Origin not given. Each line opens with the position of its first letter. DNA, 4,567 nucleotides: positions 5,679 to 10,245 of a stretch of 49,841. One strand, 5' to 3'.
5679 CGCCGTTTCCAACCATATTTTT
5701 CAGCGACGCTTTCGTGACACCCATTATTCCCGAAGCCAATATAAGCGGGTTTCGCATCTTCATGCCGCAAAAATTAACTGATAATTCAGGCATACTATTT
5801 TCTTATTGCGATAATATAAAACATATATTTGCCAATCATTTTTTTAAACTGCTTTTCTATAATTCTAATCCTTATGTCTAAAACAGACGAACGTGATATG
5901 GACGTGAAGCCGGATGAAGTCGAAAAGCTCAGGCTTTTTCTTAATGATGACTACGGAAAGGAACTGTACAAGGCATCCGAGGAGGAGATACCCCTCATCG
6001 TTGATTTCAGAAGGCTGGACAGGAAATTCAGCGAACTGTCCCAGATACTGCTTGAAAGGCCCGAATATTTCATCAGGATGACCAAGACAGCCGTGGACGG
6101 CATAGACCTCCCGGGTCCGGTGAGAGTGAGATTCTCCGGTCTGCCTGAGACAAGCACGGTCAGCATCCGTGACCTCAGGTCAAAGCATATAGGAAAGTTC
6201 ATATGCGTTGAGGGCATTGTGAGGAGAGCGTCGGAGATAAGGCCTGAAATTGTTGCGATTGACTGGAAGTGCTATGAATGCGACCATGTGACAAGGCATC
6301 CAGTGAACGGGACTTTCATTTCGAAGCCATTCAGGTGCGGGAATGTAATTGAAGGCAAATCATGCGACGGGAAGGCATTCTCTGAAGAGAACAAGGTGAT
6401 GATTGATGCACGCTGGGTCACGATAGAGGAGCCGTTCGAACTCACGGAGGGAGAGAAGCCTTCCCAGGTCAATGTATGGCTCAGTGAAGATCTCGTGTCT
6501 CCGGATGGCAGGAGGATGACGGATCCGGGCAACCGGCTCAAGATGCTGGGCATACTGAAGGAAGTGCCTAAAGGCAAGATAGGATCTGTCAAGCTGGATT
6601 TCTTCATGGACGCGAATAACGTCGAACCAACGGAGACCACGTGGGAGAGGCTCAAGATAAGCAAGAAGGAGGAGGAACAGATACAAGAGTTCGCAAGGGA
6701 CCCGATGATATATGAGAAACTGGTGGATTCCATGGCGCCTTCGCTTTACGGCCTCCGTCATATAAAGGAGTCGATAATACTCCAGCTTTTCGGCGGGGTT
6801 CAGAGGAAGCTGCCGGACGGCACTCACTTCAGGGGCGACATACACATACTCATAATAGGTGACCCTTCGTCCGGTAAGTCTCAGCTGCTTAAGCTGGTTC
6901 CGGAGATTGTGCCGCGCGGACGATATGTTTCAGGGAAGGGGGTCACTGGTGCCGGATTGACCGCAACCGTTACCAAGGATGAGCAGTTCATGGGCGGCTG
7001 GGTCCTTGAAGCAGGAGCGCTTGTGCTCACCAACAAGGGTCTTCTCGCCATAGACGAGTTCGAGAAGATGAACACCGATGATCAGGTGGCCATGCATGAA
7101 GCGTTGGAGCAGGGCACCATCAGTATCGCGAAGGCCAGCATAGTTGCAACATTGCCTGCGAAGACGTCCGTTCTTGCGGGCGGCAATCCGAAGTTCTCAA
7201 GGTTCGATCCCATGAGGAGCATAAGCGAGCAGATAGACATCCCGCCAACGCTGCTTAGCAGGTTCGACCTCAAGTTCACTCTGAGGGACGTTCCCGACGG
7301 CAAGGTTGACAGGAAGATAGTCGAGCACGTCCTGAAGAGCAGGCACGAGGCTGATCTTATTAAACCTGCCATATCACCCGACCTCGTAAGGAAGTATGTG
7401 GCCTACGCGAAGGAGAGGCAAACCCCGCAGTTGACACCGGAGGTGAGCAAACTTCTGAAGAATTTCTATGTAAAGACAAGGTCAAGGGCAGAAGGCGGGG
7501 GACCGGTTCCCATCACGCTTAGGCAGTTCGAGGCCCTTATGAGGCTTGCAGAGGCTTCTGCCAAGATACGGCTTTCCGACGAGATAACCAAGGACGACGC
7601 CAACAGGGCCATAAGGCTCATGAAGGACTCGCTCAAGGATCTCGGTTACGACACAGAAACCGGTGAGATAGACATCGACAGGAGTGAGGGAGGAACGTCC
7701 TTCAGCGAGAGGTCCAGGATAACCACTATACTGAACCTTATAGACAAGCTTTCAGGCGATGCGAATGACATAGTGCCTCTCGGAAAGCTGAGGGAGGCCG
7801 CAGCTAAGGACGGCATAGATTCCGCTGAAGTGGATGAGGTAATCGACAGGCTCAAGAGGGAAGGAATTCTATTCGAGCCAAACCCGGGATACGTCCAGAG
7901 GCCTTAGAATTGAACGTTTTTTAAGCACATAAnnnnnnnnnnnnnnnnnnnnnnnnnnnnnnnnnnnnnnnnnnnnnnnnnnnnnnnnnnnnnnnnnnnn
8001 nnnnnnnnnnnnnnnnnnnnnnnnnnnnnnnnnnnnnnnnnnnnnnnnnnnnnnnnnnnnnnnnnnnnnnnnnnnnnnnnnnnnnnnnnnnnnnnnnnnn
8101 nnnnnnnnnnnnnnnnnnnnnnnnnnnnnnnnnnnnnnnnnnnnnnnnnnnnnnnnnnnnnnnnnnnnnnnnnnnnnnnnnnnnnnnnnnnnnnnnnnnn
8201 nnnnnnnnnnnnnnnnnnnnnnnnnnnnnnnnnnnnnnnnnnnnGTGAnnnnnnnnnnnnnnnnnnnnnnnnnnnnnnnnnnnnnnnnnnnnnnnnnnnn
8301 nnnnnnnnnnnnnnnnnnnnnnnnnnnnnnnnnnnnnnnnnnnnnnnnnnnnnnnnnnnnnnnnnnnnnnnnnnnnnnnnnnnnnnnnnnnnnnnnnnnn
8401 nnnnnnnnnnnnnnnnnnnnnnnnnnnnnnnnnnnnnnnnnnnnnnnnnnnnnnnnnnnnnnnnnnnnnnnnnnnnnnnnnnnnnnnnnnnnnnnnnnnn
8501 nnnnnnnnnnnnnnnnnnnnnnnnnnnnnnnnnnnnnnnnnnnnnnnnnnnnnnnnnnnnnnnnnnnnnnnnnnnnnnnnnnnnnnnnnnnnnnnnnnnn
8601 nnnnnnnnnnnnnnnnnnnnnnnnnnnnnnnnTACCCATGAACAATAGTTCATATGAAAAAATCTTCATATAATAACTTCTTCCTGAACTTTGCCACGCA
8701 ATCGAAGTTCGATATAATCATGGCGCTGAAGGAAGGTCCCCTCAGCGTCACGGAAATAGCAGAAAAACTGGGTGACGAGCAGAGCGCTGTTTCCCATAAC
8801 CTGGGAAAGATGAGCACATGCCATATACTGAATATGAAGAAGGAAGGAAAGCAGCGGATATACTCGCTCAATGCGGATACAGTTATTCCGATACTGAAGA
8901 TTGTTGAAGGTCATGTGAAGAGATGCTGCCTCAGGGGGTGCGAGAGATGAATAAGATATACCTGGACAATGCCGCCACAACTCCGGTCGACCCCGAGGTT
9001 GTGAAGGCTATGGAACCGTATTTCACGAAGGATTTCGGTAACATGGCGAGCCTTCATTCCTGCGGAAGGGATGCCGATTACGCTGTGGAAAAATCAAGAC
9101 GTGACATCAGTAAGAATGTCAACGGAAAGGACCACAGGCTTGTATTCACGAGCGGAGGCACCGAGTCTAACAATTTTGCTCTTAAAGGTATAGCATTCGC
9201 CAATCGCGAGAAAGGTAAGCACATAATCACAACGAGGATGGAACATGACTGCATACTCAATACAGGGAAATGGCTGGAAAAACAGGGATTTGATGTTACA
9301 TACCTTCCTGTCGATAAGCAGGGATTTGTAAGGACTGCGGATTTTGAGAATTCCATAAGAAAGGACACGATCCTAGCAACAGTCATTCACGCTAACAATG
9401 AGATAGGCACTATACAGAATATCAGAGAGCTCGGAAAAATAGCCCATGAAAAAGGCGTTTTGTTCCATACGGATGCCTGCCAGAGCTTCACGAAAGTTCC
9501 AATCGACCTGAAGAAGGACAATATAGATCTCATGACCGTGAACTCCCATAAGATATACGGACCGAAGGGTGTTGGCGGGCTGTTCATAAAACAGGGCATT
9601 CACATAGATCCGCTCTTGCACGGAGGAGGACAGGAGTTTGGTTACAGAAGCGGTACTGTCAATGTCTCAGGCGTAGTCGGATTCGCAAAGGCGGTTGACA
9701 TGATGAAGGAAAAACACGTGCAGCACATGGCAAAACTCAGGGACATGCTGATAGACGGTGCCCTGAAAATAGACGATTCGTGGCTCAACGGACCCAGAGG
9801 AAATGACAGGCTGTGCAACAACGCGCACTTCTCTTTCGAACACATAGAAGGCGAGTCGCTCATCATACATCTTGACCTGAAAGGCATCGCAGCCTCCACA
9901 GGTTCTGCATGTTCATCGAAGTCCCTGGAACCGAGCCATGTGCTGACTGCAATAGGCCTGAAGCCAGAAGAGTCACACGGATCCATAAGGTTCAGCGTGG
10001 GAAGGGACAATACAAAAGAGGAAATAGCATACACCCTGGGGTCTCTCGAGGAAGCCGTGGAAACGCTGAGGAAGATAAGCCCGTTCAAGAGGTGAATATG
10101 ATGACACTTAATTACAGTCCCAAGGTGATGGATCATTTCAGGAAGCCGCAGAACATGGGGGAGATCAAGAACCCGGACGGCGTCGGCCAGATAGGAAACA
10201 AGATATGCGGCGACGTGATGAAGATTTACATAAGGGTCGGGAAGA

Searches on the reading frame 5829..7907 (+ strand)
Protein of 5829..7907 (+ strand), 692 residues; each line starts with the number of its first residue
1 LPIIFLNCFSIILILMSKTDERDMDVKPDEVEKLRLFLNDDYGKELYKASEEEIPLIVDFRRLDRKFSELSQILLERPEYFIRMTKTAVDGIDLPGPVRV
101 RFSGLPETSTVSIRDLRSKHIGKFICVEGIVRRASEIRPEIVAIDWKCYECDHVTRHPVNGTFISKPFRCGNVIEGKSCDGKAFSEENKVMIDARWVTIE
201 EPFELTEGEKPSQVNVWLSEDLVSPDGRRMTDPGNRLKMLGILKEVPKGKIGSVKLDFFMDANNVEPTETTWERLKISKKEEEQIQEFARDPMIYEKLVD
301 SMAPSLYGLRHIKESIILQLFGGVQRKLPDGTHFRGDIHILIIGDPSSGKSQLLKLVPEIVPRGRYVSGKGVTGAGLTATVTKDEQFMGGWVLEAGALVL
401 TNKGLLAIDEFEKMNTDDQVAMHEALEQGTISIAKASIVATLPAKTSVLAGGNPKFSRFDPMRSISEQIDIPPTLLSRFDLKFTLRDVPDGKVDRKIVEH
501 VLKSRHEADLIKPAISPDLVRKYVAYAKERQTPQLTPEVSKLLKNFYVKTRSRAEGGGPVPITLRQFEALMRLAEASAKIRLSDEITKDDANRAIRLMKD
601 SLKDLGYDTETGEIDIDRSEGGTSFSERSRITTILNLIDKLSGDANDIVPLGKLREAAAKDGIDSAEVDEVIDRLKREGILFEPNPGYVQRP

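Call 60: search_protein_families(library=pfam, proteins=[window:5829-7907:+], max_evalue=0.00001)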
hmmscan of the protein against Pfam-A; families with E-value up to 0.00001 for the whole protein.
window:5829-7907:+ (692 aa): 4 families
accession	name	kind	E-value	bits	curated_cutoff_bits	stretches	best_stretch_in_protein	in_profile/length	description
PF00493.29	MCM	-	2e-87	292.5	23.3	1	282-504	2-223/224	MCM P-loop domain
PF17855.7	MCM_lid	-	7.2e-26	90.9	27.4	1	519-602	2-87/87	MCM AAA-lid domain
PF17207.9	MCM_OB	-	8.3e-18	64.8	24.8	1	112-246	1-125/126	MCM OB domain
PF01078.27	Mg_chelatase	-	1.4e-09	38.1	20.3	1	389-454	93-158/207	Magnesium chelatase, subunit ChlI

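Call 78: find_homologous_proteins(query=window:5829-7907:+, max_evalue=1e-50)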
Query window:5829-7907:+ (692 aa): 7863 proteins with E <= 1e-50 among 8000 candidates; the best 120 are listed.
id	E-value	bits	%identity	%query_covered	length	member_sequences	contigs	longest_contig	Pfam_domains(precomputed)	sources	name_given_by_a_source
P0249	0.0e+0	1495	100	97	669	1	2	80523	PF21120.4,PF17855.8,PF00493.30,PF01078.28,PF17207.10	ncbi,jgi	-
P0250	0.0e+0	1353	87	98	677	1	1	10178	PF21120.4,PF17855.8,PF00493.30,PF01078.28,PF17207.10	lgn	-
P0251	0.0e+0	1345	86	98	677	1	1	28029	PF17855.8,PF00493.30,PF01078.28,PF17207.10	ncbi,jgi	-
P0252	0.0e+0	1340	87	98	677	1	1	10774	PF25051.2,PF21120.4,PF17855.8,PF00493.30,PF01078.28,PF17207.10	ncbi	-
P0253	0.0e+0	1327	85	98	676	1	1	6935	PF21120.4,PF17855.8,PF00493.30,PF01078.28,PF17207.10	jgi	jgi:replicative DNA helicase Mcm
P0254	0.0e+0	1313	84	99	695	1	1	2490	PF21120.4,PF17855.8,PF00493.30,PF01078.28,PF17207.10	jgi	jgi:replicative DNA helicase Mcm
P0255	0.0e+0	1311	85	98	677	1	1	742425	PF21120.4,PF17855.8,PF00493.30,PF01078.28,PF17207.10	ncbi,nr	ncbi:MAG: minichromosome maintenance protein MCM [Candidatus Aenigmatarchaeota archaeon]|nr:MAG: min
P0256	0.0e+0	1264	76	61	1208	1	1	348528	PF21120.4,PF17855.8,PF14528.12,PF00493.30,PF14890.12,PF17207.10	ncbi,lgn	-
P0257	0.0e+0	1225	79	98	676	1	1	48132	PF21120.4,PF17855.8,PF00493.30,PF01078.28,PF17207.10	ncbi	-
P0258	0.0e+0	1215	80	97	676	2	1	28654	PF25051.2,PF17855.8,PF00493.30,PF01078.28,PF17207.10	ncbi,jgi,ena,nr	ncbi:MAG: minichromosome maintenance protein MCM [Candidatus Aenigmarchaeota archaeon]|nr:minichromo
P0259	0.0e+0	1215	78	98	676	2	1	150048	PF21120.4,PF17855.8,PF00493.30,PF01078.28,PF17207.10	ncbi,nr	ncbi:MAG: minichromosome maintenance protein MCM [Candidatus Aenigmarchaeota archaeon]|nr:minichromo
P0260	0.0e+0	1206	79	98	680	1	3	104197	PF21120.4,PF17855.8,PF00493.30,PF21100.5,PF01078.28,PF17207.10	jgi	jgi:replicative DNA helicase Mcm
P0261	0.0e+0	1204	77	98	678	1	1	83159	PF25051.2,PF21120.4,PF17855.8,PF00493.30,PF21100.5,PF01078.28,PF17207.10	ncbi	-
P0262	0.0e+0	1193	75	100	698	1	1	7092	PF25051.2,PF21120.4,PF17855.8,PF00493.30,PF21100.5,PF01078.28,PF17207.10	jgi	jgi:replicative DNA helicase Mcm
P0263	0.0e+0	1174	76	98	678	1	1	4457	PF21120.4,PF17855.8,PF00493.30,PF21100.5,PF01078.28,PF17207.10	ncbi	-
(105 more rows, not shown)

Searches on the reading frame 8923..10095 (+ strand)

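Call 60: search_protein_families(library=pfam, proteins=[window:8923-10095:+], max_evalue=0.00001)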
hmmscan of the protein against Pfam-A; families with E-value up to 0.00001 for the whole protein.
window:8923-10095:+ (390 aa): 2 families
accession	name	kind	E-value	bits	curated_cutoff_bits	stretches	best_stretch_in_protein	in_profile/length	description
PF00266.25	Aminotran_5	-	5e-79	266.4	21.5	1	12-369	1-369/371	Aminotransferase class-V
PF01212.27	Beta_elim_lyase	-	1.4e-08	34.9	27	1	64-187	42-171/288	Beta-eliminating lyase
